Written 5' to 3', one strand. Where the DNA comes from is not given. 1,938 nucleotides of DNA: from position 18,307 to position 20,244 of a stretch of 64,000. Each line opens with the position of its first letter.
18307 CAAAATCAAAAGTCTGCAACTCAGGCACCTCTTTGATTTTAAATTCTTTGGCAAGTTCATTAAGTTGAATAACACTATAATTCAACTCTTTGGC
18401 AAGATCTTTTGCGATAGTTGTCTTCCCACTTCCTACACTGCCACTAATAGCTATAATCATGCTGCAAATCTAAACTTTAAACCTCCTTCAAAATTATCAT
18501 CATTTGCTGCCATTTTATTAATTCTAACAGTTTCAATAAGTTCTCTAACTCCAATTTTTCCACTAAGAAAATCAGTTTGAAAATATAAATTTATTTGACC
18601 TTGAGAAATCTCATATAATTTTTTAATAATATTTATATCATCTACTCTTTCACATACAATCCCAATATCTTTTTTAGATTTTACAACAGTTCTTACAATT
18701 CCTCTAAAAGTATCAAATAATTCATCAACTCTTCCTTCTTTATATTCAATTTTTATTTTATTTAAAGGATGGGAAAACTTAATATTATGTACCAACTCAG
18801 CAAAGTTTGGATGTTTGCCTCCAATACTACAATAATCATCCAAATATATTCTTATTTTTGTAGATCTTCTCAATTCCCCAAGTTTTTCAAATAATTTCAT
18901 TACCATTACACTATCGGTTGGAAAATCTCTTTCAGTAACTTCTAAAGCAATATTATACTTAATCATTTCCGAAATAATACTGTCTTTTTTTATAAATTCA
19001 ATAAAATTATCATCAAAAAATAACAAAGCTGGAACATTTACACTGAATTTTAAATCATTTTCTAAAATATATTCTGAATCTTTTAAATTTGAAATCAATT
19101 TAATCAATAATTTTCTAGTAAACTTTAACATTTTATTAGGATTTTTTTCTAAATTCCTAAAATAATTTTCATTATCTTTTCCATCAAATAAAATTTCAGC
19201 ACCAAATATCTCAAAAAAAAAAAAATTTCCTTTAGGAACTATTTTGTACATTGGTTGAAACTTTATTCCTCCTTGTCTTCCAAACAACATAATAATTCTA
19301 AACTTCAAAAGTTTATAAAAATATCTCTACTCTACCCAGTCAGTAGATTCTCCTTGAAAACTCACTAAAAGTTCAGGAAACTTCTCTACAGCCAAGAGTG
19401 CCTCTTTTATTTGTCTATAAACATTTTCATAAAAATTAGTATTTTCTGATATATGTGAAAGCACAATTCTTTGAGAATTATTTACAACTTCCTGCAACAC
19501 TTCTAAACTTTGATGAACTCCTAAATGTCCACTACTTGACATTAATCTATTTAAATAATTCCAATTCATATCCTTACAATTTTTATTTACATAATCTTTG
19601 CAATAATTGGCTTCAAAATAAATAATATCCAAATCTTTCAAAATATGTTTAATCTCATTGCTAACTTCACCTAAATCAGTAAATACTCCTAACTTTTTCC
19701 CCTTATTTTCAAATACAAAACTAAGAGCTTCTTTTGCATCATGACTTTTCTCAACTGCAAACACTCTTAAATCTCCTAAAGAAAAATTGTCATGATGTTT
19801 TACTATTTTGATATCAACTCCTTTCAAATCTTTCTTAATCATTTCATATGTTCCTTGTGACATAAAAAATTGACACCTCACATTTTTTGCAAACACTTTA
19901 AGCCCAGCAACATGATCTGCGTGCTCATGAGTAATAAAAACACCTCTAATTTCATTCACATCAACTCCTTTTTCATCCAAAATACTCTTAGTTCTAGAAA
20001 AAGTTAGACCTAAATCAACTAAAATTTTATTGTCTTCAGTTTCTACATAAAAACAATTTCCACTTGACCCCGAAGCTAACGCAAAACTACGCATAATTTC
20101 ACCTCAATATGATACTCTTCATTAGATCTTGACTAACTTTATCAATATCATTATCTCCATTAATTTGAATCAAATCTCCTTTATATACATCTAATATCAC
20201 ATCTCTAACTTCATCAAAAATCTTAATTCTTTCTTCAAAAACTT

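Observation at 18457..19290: Divergent EAL-domain (c-di-GMP phosphodiesterase-like) protein in an archaeon, inside a nucleotide-kinase/hydrolase gene string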

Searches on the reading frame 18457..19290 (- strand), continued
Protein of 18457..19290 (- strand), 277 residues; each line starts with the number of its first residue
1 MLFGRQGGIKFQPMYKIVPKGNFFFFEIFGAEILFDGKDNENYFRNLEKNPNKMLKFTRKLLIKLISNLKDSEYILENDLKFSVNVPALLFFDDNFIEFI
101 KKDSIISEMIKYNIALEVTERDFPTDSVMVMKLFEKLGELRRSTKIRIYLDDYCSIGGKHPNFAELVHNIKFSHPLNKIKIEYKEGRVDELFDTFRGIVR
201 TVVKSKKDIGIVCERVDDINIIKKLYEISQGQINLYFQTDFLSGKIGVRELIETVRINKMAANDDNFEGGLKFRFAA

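Call 38: predict_structure(alignment_id=A1)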
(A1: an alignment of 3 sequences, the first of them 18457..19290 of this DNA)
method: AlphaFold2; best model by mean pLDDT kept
length: 277 residues; sequences in the alignment: 3
mean_pLDDT: 70.5   pTM: 0.69
mean pLDDT of the five models: 70.5, 66.6, 63.6, 62.9, 54.4
residues with pLDDT >= 90: 13; 70-90: 148; 50-70: 85; < 50: 31
segments of 3 or more residues with pLDDT < 50: 1-7, 36-38, 154-158, 241-243, 266-277
pLDDT, mean of each block of 10 residues (from residue 1): 44 68 63 56 73 84 82 58 79 91 91 79 67 84 83 51 69 67 80 86 81 76 83 73 57 62 48 29
secondary structure, 60 per line:
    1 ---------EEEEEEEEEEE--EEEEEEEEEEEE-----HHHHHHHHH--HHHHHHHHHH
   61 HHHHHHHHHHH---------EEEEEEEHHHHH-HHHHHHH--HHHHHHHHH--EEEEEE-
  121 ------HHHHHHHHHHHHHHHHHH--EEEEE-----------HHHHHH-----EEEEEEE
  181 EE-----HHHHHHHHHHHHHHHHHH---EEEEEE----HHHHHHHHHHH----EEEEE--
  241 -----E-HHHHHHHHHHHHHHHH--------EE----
elements in order: E10-20 E23-34 H40-48 H51-71 E81-87 H88-92 H94-100 H103-111 E114-119 H127-144 E147-151 H163-168 E174-182 H188-205 E209-214 H219-229 E234-238 H248-263

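Call 42: fold_search(model_id=the predicted structure, library=pdb)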
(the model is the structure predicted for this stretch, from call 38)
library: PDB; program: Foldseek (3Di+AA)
matches with E <= 10: 1546; with E <= 0.001: 78
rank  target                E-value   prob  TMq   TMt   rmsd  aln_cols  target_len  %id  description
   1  4y9o                  7.2e-09  1.00  0.59  0.64   4.9       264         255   18  PA3825-EAL Metal-Free-Apo Structure - Manganese Co-crystallisation (released 2016-09-14)
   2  4q6j_A                8.1e-09  1.00  0.56  0.62   5.0       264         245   19  Crystal Structure of EAL domain Protein from Listeria monocytogenes EGD-e (released 2014-05-07)
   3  4y9m                  1.0e-08  1.00  0.63  0.67   4.5       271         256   17  PA3825-EAL Metal-Free-Apo Structure (released 2016-03-09)
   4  8arv_B                1.2e-08  1.00  0.61  0.66   4.6       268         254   17  Structure of the EAL domain of BifA from Pseudomonas aeruginosa (released 2023-04-12)
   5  4q6j_B                1.2e-08  1.00  0.58  0.64   5.1       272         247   20  Crystal Structure of EAL domain Protein from Listeria monocytogenes EGD-e (released 2014-05-07)
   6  4rnf                  1.6e-08  1.00  0.61  0.42   4.5       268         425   16  PaMorA tandem diguanylate cyclase - mutant phosphodiesterase, apo form (released 2014-11-19)
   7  4lyk_A                3.1e-08  1.00  0.59  0.64   4.8       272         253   18  Crystal structure of the EAL domain of c-di-GMP specific phosphodiesterase YahA in complex with activating cofactor Mg (released 2014-01-29)
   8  2bas_A                3.5e-08  1.00  0.57  0.41   9.0       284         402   14  Crystal Structure of the Bacillus subtilis YkuI Protein, with an EAL Domain. (released 2005-11-29)
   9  4rnh                  3.7e-08  1.00  0.61  0.43   4.5       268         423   17  PaMorA tandem diguanylate cyclase - phosphodiesterase, c-di-GMP complex (released 2014-11-19)
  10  5m1t_A                3.7e-08  1.00  0.55  0.61   5.4       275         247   19  PaMucR Phosphodiesterase, c-di-GMP complex (released 2017-03-01)
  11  4fok                  4.2e-08  1.00  0.58  0.60   4.6       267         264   12  1.8 A Crystal structure of the FimX EAL domain in complex with c-diGMP (released 2013-03-27)
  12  3kzp_B                4.8e-08  1.00  0.55  0.64   6.0       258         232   17  Crystal structure of putative diguanylate cyclase/phosphodiesterase from Listaria monocytigenes (released 2009-12-22)
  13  8arv_A                6.1e-08  1.00  0.60  0.64   4.6       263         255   18  Structure of the EAL domain of BifA from Pseudomonas aeruginosa (released 2023-04-12)
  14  6hq5_A                6.1e-08  1.00  0.60  0.46   5.2       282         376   16  Structure of EAL Enzyme Bd1971 - cAMP and cyclic-di-GMP bound form (released 2019-07-31)
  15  5mfu                  6.5e-08  1.00  0.63  0.67   4.6       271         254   18  PA3825-EAL Mn-pGpG Structure (released 2017-03-01)
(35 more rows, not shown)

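Call 50: find_encoding_contigs(protein=P0005, flank=10000)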
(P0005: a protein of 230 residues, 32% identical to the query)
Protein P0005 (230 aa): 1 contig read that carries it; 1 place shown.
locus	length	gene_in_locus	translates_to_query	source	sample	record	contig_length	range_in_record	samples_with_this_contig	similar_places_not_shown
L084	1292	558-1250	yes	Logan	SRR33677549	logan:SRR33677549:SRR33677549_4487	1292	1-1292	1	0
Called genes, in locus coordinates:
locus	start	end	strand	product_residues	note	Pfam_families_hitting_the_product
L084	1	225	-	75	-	?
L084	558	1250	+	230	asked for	PF00563:EAL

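Call 51: list_cluster_members(proteins=[P0005, P0004, P0001])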
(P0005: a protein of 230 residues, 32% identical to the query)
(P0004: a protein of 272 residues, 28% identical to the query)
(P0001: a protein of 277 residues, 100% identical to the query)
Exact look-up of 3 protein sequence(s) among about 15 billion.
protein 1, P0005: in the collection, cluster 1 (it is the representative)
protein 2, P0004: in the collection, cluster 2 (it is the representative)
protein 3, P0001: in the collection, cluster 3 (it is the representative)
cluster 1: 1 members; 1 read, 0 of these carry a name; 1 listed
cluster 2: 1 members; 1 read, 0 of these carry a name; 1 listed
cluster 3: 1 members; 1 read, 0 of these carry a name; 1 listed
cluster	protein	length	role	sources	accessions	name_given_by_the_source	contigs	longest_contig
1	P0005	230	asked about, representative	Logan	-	-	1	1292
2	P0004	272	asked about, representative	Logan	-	-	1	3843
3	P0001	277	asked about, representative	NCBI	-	-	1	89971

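Call 59: search_protein_families(library=pfam, proteins=[L001:2-1327:+, L001:2139-2612:-, L001:2617-3378:+], max_evalue=0.0001)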
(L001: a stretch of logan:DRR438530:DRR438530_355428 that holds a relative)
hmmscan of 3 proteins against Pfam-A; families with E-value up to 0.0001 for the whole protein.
L001:2-1327:+ (441 aa): 1 family
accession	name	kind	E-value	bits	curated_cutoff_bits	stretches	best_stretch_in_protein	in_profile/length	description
PF00171.27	Aldedh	-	2.8e-95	320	23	1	2-416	48-454/461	Aldehyde dehydrogenase family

L001:2139-2612:- (157 aa): 3 families
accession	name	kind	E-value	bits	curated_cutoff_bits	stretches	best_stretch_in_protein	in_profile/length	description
PF14437.12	MafB19-deam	-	3.7e-25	88.9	27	1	8-115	4-109/142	MafB19-like deaminase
PF00383.29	dCMP_cyt_deam_1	-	4.4e-24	84.7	25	1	7-106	4-101/102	Cytidine and deoxycytidylate deaminase zinc-binding region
PF14439.12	Bd3614-deam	-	2.1e-06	28.1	38.5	1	29-96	10-75/113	Bd3614-like deaminase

L001:2617-3378:+ (253 aa): 2 families
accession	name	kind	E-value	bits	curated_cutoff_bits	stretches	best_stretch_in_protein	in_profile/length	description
PF00849.27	PseudoU_synth_2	-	4.7e-18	66.3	26.8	1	77-206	5-152/152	RNA pseudouridylate synthase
PF01479.30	S4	-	2.1e-11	43.8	22.8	1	14-59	2-48/48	S4 domain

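Call 69: search_protein_families(library=padloc, proteins=[window:18457-19290:-], max_evalue=0.01)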
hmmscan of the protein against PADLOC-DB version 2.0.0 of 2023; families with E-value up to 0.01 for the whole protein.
window:18457-19290:- (277 aa): 0 families

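Call 70: search_protein_families(library=phrogs, proteins=[window:18457-19290:-], max_evalue=0.01)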
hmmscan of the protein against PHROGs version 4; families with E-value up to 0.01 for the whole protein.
window:18457-19290:- (277 aa): 0 families

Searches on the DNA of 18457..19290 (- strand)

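Call 75: search_rna_families(sources=[L084, L001], threshold=gathering)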
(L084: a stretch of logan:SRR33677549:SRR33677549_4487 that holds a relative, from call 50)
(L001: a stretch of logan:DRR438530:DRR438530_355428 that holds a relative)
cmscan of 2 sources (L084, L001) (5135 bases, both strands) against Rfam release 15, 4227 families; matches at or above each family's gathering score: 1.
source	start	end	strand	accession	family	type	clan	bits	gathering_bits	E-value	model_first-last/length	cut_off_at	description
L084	348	461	-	RF00001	5S_rRNA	Gene; rRNA;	CL00113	57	38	2.2e-10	1-120/120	no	5S ribosomal RNA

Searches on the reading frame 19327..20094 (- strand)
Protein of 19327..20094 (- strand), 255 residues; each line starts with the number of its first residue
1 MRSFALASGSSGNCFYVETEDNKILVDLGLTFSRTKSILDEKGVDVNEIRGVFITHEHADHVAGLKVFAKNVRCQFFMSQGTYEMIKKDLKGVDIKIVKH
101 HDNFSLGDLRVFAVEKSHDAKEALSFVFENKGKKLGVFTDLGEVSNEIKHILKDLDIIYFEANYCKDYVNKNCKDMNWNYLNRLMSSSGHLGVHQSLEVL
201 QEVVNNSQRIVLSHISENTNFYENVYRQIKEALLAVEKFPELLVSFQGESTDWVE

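Call 3: search_protein_families(library=pfam, proteins=[window:19327-20094:-], max_evalue=1)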
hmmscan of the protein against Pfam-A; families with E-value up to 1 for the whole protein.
window:19327-20094:- (255 aa): 9 families
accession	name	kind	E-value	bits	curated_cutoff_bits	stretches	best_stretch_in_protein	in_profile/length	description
PF12706.13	Lactamase_B_2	-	1.1e-21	77.8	27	1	23-215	2-200/200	Beta-lactamase superfamily domain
PF00753.33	Lactamase_B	-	1.2e-14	55.2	22.7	1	10-96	4-91/196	Metallo-beta-lactamase superfamily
PF23023.1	Anti-Pycsar_Apyc1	-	8.4e-08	32.4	50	1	13-79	21-84/250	Anti-Pycsar protein Apyc1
PF13483.12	Lactamase_B_3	-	3.3e-06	27.6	24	1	12-158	7-129/160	Beta-lactamase superfamily domain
PF16661.11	Lactamase_B_6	-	0.0017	18.2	27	1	17-77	2-64/193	Metallo-beta-lactamase superfamily domain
PF19583.5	ODP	-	0.0028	18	27.2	1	13-111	4-106/194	ODP family beta lactamase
PF01365.27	RYDR_ITPR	-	0.016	15.2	22.3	1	140-218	69-145/201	RIH domain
PF12041.13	DELLA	-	0.12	12.7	23.8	1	187-223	13-49/69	Transcriptional regulator DELLA protein N terminal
PF14322.12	SusD-like_3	-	0.2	12.3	27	1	184-240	44-96/191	Starch-binding associating with outer membrane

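Call 4: search_protein_families(library=ncbifam, proteins=[window:19327-20094:-], max_evalue=1)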
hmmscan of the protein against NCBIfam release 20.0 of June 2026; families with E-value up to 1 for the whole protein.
window:19327-20094:- (255 aa): 48 families (the best 25 are shown)
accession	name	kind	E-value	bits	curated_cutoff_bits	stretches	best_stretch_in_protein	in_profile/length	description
NF012229.1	bla_class_B_core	domain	1.4e-10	41.5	100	1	14-114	17-125/139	metallo-beta-lactamase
TIGR02651.1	RNase_Z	equivalog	6.2e-10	38.6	292.95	2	14-131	20-150/302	ribonuclease Z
NF000801.0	PRK00055.1-3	equivalog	2.6e-09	36.6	252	1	16-66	24-71/307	ribonuclease Z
NF002553.0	PRK02113.1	equivalog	2.8e-08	33.5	386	1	16-189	39-218/252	MBL fold metallo-hydrolase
NF033088.2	bla_subclass_B1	equivalog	8.3e-08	32.1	200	1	11-111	30-130/217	subclass B1 metallo-beta-lactamase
NF033105.1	bla_subclass_B3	equivalog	3.5e-07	29.8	240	1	14-88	25-101/257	subclass B3 metallo-beta-lactamase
TIGR03675.1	arCOG00543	equivalog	3.7e-07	28.8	580.2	1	13-83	189-264/631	beta-CASP ribonuclease aCPSF1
NF038231.1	MBL_Geo_Pelo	equivalog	5.4e-07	29.5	360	1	16-161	38-190/250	GPMC system MBL fold metallohydrolase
NF047419.1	RNase_J1_RnjA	exception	6.1e-07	28.5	820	1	13-95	16-106/549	ribonuclease J1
TIGR03307.1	PhnP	equivalog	1.1e-06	28.3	272.25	1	14-216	39-222/249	phosphonate metabolism protein PhnP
NF012146.1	blaB-IND-MUS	exception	1.3e-06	28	270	1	11-110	48-147/237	BlaB/IND/MUS family subclass B1 metallo-beta-lactamase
NF012149.0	blaIND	exception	3.3e-06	26.7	430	1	10-108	49-147/239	IND family subclass B1 metallo-beta-lactamase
TIGR03413.1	GSH_gloB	equivalog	4e-06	26.4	200.8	1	20-131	18-119/248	hydroxyacylglutathione hydrolase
NF047979.1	lactonase_AidB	equivalog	6.5e-06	25.6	360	1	13-65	52-110/271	AidB family quorum-quenching N-acyl homoserine lactonase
NF002558.0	PRK02126.1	subfamily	7.5e-06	25.2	315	1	16-101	20-105/345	ribonuclease Z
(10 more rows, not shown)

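Call 54: search_solved_structures(query=window:19327-20094:-, max_evalue=0.001)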
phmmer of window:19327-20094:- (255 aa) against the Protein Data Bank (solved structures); distinct sequences matched with E-value up to 0.001: 2.
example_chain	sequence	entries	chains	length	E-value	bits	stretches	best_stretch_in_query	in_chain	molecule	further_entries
7u2s_A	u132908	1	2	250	2.6e-06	30.2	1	14-78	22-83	Apyc1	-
3l6n_A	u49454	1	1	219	0.00058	22.5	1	10-108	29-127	metallo-beta-lactamase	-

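Call 65: find_related_loci(query=window:19327-20094:-, collection=metagenome_contigs, flank=6000)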
Query window:19327-20094:- (255 aa) in metagenome_contigs; peptide patterns used: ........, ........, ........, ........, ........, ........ (x = any residue, [..] = any of these).
34 stretches matched a pattern; 2 encode a relative of the query (tblastn E <= 1e-3); 2 distinct loci.
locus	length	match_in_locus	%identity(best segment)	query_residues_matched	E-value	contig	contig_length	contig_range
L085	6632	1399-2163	28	1-248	4e-37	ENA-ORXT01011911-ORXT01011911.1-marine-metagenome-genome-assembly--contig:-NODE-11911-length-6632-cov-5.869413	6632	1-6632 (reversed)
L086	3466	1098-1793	26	4-233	2e-28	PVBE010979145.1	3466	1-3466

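Call 69: search_protein_families(library=padloc, proteins=[window:19327-20094:-], max_evalue=0.01)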
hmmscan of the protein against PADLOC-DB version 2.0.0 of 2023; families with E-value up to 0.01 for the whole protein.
window:19327-20094:- (255 aa): 3 families
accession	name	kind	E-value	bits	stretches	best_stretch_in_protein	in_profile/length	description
PDLC03854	LmuA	-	4.6e-06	24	1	10-71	11-79/345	-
PDLC02158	Avs1a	-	0.00037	17.8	1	10-68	9-70/392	-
PDLC03805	RTasMBL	-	0.0025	15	1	11-72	10-71/322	DRT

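Call 70: search_protein_families(library=phrogs, proteins=[window:19327-20094:-], max_evalue=0.01)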
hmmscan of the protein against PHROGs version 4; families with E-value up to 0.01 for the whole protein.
window:19327-20094:- (255 aa): 3 families
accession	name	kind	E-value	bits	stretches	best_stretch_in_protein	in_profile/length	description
phrog_392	-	other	4.2e-44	152.4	1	5-231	10-237/348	metal-dependent hydrolase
phrog_14429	-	other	2e-08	34.9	1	5-198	33-224/266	hydrolase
phrog_7043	-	tail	0.0062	16.1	1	11-74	633-700/1077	tail protein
